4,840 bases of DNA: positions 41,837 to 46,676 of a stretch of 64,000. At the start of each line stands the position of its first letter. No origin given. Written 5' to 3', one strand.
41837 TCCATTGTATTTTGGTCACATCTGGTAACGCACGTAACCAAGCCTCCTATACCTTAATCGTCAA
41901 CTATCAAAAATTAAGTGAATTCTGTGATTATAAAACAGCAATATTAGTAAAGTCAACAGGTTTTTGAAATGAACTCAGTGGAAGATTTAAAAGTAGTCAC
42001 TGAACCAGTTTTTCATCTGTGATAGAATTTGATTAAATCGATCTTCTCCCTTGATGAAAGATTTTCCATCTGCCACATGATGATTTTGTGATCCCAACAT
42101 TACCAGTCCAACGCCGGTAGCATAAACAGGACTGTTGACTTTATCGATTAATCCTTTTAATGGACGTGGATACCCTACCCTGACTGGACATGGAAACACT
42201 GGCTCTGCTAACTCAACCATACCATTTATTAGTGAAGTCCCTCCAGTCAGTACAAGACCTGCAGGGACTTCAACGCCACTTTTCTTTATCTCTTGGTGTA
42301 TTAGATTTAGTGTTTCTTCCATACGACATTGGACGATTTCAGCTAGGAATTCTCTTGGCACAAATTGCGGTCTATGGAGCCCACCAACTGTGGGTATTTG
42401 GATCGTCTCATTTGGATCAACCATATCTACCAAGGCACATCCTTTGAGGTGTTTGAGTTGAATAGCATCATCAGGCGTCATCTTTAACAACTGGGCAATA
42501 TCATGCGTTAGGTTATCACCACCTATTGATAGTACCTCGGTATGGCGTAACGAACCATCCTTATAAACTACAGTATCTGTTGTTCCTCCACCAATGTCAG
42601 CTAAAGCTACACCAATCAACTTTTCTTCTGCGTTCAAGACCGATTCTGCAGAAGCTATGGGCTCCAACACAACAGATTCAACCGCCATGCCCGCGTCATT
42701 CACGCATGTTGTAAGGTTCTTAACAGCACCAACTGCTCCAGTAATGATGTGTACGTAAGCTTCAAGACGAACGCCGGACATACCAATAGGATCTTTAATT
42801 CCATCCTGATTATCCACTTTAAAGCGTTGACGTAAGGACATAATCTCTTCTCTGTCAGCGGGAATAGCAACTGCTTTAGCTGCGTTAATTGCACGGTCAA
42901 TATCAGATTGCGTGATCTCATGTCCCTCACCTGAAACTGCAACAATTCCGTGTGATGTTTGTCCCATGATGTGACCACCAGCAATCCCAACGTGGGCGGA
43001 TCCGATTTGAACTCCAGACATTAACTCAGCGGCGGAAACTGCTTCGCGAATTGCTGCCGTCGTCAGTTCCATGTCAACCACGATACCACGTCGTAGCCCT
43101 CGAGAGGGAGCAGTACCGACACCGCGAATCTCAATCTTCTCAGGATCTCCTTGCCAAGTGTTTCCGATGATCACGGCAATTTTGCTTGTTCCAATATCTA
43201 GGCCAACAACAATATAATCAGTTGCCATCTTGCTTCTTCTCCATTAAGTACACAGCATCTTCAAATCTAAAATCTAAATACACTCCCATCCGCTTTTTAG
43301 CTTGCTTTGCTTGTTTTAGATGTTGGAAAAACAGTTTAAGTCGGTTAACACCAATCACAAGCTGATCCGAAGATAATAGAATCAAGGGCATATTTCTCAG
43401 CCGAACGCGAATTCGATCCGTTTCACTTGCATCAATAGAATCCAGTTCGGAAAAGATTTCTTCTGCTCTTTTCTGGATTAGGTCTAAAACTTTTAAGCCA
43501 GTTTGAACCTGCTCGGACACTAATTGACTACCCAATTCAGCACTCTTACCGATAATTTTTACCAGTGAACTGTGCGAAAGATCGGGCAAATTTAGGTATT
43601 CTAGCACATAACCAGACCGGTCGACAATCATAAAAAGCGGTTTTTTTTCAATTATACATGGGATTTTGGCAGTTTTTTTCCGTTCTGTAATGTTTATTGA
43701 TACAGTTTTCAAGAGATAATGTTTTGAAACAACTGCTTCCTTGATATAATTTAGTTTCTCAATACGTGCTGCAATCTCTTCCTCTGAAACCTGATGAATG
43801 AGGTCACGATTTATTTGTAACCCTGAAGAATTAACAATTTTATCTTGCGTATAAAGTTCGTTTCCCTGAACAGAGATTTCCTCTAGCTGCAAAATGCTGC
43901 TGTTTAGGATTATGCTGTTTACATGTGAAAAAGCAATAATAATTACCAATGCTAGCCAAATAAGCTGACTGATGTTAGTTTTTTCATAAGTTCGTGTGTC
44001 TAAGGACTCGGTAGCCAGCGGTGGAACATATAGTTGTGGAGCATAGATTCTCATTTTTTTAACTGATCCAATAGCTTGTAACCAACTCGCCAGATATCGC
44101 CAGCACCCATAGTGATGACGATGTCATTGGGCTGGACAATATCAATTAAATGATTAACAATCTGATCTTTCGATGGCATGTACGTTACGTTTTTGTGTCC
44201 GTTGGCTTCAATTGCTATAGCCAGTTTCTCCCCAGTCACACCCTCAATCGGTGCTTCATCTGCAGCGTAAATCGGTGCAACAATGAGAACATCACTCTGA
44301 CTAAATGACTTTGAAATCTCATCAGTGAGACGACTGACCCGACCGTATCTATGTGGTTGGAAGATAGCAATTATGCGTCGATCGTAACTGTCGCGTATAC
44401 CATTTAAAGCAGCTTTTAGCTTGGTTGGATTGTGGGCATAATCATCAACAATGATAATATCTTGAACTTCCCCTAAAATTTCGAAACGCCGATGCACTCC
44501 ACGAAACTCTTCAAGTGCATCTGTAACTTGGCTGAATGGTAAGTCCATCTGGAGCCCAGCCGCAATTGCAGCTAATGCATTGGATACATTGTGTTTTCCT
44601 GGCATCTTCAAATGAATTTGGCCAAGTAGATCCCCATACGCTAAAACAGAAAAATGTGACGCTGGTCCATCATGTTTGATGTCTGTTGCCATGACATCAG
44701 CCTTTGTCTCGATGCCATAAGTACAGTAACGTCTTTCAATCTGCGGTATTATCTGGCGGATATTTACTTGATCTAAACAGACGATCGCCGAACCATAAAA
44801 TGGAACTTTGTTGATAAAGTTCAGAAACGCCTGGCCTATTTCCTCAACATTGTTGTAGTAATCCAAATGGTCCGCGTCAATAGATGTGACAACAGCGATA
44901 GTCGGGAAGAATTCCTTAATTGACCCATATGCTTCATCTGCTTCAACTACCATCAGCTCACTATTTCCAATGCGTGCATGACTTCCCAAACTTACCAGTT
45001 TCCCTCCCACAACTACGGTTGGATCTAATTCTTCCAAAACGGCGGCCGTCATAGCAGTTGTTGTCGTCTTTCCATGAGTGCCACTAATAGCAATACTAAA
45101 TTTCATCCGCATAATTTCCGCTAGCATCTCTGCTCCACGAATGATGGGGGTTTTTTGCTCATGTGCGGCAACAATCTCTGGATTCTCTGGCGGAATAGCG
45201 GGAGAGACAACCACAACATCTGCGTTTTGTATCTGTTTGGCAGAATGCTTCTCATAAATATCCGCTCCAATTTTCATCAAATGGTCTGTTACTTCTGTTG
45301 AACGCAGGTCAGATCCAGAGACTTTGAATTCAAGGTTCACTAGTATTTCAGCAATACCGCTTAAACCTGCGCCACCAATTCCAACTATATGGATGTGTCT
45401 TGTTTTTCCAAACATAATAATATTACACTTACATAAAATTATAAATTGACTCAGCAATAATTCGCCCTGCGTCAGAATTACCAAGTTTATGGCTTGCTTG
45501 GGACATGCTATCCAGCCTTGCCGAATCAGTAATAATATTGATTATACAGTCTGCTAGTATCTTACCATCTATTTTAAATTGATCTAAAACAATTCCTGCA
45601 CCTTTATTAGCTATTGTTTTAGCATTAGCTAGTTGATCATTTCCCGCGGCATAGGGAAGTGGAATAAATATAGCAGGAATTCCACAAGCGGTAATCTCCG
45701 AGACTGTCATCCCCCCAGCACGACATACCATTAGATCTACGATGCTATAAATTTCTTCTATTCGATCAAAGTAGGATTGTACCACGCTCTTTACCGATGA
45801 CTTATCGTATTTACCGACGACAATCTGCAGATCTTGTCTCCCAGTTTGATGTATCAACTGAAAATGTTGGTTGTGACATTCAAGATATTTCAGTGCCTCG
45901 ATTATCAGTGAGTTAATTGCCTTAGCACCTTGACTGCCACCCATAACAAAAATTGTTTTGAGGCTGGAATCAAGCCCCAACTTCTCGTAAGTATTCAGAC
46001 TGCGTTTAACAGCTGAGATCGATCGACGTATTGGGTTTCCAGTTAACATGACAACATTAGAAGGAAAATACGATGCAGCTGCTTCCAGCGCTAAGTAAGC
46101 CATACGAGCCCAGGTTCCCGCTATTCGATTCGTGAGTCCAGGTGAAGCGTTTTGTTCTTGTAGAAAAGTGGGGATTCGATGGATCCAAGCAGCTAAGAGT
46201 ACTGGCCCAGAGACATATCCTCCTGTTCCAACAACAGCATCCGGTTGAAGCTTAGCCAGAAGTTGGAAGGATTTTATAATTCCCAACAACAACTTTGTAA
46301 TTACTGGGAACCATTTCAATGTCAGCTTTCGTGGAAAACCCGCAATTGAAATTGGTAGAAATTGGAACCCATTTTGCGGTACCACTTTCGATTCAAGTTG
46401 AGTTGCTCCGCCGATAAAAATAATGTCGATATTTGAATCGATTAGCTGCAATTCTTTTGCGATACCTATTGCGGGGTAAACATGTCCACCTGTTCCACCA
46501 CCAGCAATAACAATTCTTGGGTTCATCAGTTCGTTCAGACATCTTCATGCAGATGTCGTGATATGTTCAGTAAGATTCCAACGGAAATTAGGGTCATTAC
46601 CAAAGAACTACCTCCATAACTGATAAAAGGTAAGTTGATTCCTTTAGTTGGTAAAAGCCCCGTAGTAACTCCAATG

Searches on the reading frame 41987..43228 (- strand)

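Call 5: search_protein_families(library=pfam, proteins=[window:41987-43228:-], max_evalue=0.01)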
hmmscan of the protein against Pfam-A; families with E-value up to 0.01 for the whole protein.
window:41987-43228:- (413 aa): 5 families
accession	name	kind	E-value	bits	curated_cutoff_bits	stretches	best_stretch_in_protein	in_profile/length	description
PF14450.12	FtsA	-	4.2e-40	137.5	31.8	2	208-374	1-127/127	Cell division protein FtsA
PF02491.25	SHS2_FTSA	-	5.4e-29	100.8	25.4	1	84-163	1-79/79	SHS2 domain inserted in FTSA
PF06723.19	MreB_Mbl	-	3.1e-09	36.5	27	1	180-352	120-304/327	MreB/Mbl protein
PF11104.14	PilM_2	-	2.2e-06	27.3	27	1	173-260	142-235/340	Type IV pilus assembly protein PilM;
PF06277.17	EutA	-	4.2e-06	26.3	27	1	176-244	116-182/475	Ethanolamine utilisation protein EutA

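Call 6: search_protein_families(library=ncbifam, proteins=[window:41987-43228:-], max_evalue=0.01)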
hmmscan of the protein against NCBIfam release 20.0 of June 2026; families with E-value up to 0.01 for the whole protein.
window:41987-43228:- (413 aa): 13 families
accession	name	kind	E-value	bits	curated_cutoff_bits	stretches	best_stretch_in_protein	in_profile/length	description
TIGR01174.1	ftsA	equivalog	2.1e-120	402.2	175.85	1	6-376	1-369/371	cell division protein FtsA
NF007009.0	PRK09472.1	equivalog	1.5e-94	317.5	409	1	4-411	7-418/420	cell division protein FtsA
TIGR02529.1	EutJ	subfamily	5.1e-12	45.8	152.1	2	157-261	64-164/239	ethanolamine utilization protein EutJ family protein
NF011660.0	PRK15080.1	equivalog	3.7e-11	42.7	182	1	170-263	111-201/277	ethanolamine utilization protein EutJ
NF010540.1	PRK13929.1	exception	1.4e-09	37.5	515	1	171-358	116-314/334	rod-share determining protein MreBH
TIGR00904.1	mreB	subfamily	2.5e-09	36.6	365.75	1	175-344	120-303/334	MreB/Mrl family cell shape determining protein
NF010539.0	PRK13927.1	subfamily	5.3e-08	32.1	293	1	177-342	123-301/339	rod shape-determining protein MreB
TIGR01175.1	pilM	subfamily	9.4e-08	31.4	133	1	7-344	5-305/348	type IV pilus assembly protein PilM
NF007992.0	PRK10719.1-3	equivalog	5.8e-06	25.4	598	1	176-240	118-180/478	ethanolamine ammonia-lyase reactivating factor EutA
NF045709.1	Amuc_1101_fam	equivalog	0.00023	20.1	650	1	167-264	139-236/608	Amuc_1101 family PilM-like pilus complex protein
NF007993.0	PRK10719.1-4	equivalog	0.0004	19.4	769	1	175-243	118-184/467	ethanolamine ammonia-lyase reactivating factor EutA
NF007991.0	PRK10719.1-1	equivalog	0.0005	18.9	799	1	175-243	118-184/467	ethanolamine ammonia-lyase reactivating factor EutA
NF007994.0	PRK10719.1-5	equivalog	0.0026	16.7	952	1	175-241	117-181/473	ethanolamine ammonia-lyase reactivating factor EutA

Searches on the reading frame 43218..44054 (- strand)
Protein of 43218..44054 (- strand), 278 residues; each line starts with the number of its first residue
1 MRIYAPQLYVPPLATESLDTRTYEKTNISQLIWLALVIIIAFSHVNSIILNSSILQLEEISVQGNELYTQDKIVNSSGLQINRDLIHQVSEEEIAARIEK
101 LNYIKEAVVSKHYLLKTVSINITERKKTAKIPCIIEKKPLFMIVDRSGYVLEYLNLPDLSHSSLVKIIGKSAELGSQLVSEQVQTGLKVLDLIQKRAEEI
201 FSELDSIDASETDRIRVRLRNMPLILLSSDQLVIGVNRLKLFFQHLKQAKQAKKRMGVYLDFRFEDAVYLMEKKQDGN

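Call 5: search_protein_families(library=pfam, proteins=[window:43218-44054:-], max_evalue=0.01)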
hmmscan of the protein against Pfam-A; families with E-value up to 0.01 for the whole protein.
window:43218-44054:- (278 aa): 2 families
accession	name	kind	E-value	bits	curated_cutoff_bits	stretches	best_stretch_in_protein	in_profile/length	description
PF08478.15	POTRA_1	-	6e-13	49.3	23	1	56-125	2-69/69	POTRA domain, FtsQ-type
PF03799.20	FtsQ_DivIB_C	-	3.2e-05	25.2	21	1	141-263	9-114/114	Cell division protein FtsQ/DivIB, C-terminal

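Call 6: search_protein_families(library=ncbifam, proteins=[window:43218-44054:-], max_evalue=0.01)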
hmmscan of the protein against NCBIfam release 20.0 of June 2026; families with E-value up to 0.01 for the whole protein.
window:43218-44054:- (278 aa): 2 families
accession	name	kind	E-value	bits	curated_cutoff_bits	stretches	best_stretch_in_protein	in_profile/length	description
NF004039.0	PRK05529.1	equivalog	4.7e-07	29.2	353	1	31-221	37-211/255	cell division protein FtsQ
NF003746.0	PRK05346.1-1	equivalog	0.0088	15.2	337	0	33-103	11-84/264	Na(+)-translocating NADH-quinone reductase subunit C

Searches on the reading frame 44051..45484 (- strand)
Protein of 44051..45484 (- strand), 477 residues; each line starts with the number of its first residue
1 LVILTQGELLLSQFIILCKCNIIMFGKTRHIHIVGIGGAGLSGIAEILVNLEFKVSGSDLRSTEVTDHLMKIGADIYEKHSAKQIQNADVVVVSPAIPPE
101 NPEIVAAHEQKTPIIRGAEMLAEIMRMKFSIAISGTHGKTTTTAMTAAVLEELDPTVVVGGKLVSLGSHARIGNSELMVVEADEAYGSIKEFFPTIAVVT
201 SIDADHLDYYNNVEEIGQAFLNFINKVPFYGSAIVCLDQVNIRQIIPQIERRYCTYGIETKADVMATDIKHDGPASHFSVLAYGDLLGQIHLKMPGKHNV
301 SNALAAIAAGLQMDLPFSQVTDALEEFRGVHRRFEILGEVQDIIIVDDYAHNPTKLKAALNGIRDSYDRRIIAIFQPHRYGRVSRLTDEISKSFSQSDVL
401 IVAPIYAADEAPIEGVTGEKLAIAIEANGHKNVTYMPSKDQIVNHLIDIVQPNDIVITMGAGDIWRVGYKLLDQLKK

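Call 5: search_protein_families(library=pfam, proteins=[window:44051-45484:-], max_evalue=0.01)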
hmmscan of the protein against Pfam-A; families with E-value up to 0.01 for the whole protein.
window:44051-45484:- (477 aa): 4 families
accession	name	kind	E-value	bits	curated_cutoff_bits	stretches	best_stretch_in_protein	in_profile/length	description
PF08245.18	Mur_ligase_M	-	1.1e-30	107.5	24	1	133-309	1-199/200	Mur ligase middle domain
PF02875.26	Mur_ligase_C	-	2.6e-24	86.9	28.4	1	332-462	1-127/127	Mur ligase, glutamate ligase domain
PF01225.30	Mur_ligase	-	5e-24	84.9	21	1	30-127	1-93/95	Mur ligase family, catalytic domain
PF21799.2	MurD-like_N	-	3.7e-07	30.8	27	1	30-115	2-87/88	Mur ligase MurD-like, N-terminal domain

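Call 6: search_protein_families(library=ncbifam, proteins=[window:44051-45484:-], max_evalue=0.01)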
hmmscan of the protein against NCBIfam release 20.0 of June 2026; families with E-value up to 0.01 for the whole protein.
window:44051-45484:- (477 aa): 30 families (the best 25 are shown)
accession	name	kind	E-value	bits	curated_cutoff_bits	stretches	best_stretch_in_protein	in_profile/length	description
TIGR01082.1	murC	equivalog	5.2e-152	507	335.1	1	30-470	1-447/449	UDP-N-acetylmuramate--L-alanine ligase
NF011171.0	PRK14573.1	equivalog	5.4e-90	302.4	1015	1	27-473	3-446/809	bifunctional UDP-N-acetylmuramate--L-alanine ligase/D-alanine--D-alanine ligase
TIGR01081.1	mpl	equivalog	5.8e-62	210.2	388.7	1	30-476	1-448/448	UDP-N-acetylmuramate:L-alanyl-gamma-D-glutamyl-meso-diaminopimelate ligase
TIGR01087.1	murD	equivalog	6.1e-43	147.5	211.95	1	30-365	1-337/441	UDP-N-acetylmuramoyl-L-alanine--D-glutamate ligase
NF053645.1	pMurC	equivalog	1e-39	136.6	560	2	235-461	258-483/492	pseudomurein biosynthesis peptide ligase pMurC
NF001126.0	PRK00139.1-4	equivalog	4e-35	121.3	373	1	195-375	195-374/486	UDP-N-acetylmuramoyl-L-alanyl-D-glutamate--2,6-diaminopimelate ligase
NF001124.0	PRK00139.1-2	equivalog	6.1e-32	111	476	1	195-462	200-468/500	UDP-N-acetylmuramoyl-L-alanyl-D-glutamate--2,6-diaminopimelate ligase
TIGR01085.1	murE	subfamily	1.8e-29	103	257.3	2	195-462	179-447/472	UDP-N-acetylmuramyl-tripeptide synthetase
NF008896.0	PRK11929.1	equivalog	6.3e-28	97.1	1023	2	196-375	204-391/965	bifunctional UDP-N-acetylmuramoyl-L-alanyl-D-glutamate--2,6-diaminopimelate ligase MurE/UDP-N-acetylmuramoyl-tripeptide--D-alanyl-D-alanine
TIGR01143.1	murF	subfamily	1.7e-27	96.5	288.6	1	88-367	34-322/418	UDP-N-acetylmuramoyl-tripeptide--D-alanyl-D-alanine ligase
NF053648.1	pMurE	equivalog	7e-22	77.8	600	1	183-461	179-451/464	pseudomurein biosynthesis peptide ligase pMurE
NF001123.0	PRK00139.1-1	equivalog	1.6e-21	76.6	586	1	195-462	198-465/493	UDP-N-acetylmuramoyl-L-alanyl-D-glutamate--2,6-diaminopimelate ligase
NF053647.1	pMurD2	equivalog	4.9e-20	71.8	550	2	31-226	3-206/405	pseudomurein biosynthesis peptide ligase pMurD2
NF010628.0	PRK14022.1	equivalog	9.6e-19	67.4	536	1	196-462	203-456/483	UDP-N-acetylmuramoyl-L-alanyl-D-glutamate--L-lysine ligase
NF053646.1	pMurD1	equivalog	7.5e-18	64.4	610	2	196-461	187-441/465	pseudomurein biosynthesis peptide ligase pMurD1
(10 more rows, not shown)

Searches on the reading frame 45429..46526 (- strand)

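Call 5: search_protein_families(library=pfam, proteins=[window:45429-46526:-], max_evalue=0.01)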
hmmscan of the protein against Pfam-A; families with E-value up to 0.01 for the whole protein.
window:45429-46526:- (365 aa): 6 families
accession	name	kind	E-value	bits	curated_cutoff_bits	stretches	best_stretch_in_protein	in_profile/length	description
PF04101.22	Glyco_tran_28_C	-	2.4e-38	132.2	22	1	191-349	1-158/166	Glycosyltransferase family 28 C-terminal domain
PF03033.26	Glyco_transf_28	-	1.1e-36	126.4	26.2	1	5-143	1-137/139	Glycosyltransferase family 28 N-terminal domain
PF06722.18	EryCIII-like_C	-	6.9e-05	23.3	31.7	1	274-341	59-122/145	Erythromycin biosynthesis protein CIII-like, C-terminal domain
PF00534.26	Glycos_transf_1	-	0.0014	18.6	26.4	1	245-345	75-169/172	Glycosyl transferases group 1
PF00201.24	UDPGT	-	0.0059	15.9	19.5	1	267-335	345-409/499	UDP-glucoronosyl and UDP-glucosyl transferase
PF13579.12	Glyco_trans_4_4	-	0.0081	17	29.7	0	87-150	64-123/158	Glycosyl transferase 4-like domain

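Call 6: search_protein_families(library=ncbifam, proteins=[window:45429-46526:-], max_evalue=0.01)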
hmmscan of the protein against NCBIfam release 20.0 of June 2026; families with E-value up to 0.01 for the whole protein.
window:45429-46526:- (365 aa): 9 families
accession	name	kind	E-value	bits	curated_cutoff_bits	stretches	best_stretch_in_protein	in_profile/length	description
TIGR01133.1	murG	equivalog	4.8e-92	308.7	250.25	1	4-361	7-353/353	undecaprenyldiphospho-muramoylpentapeptide beta-N-acetylglucosaminyltransferase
NF009102.0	PRK12446.1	equivalog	1.1e-47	162.7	339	1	4-335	3-326/352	undecaprenyldiphospho-muramoylpentapeptide beta-N-acetylglucosaminyltransferase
NF010135.0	PRK13609.1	equivalog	2.8e-19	69.3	500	1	154-361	167-365/388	diglucosyl diacylglycerol synthase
NF010134.0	PRK13608.1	equivalog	2.1e-11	43.5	557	1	155-358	168-362/391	diglucosyl diacylglycerol synthase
TIGR01426.2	MGT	subfamily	1.7e-06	27.3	260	1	258-349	288-375/393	macrolide family glycosyltransferase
NF041548.1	PssE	equivalog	4.1e-05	23.6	120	1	192-318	1-114/146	PssE/Cps14G family polysaccharide biosynthesis glycosyltransferase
NF046028.1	GluronsyltaseWelK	equivalog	6.3e-05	22.2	400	1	11-159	7-151/319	beta-1,4-glucuronosyltransferase WelK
TIGR03590.1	PseG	equivalog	0.0012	18.5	153.55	1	188-290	170-269/280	UDP-2,4-diacetamido-2,4,6-trideoxy-beta-L-altropyranose hydrolase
NF041549.1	PssD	equivalog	0.0043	17.4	110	1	12-118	6-103/151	PssD/Cps14F family polysaccharide biosynthesis glycosyltransferase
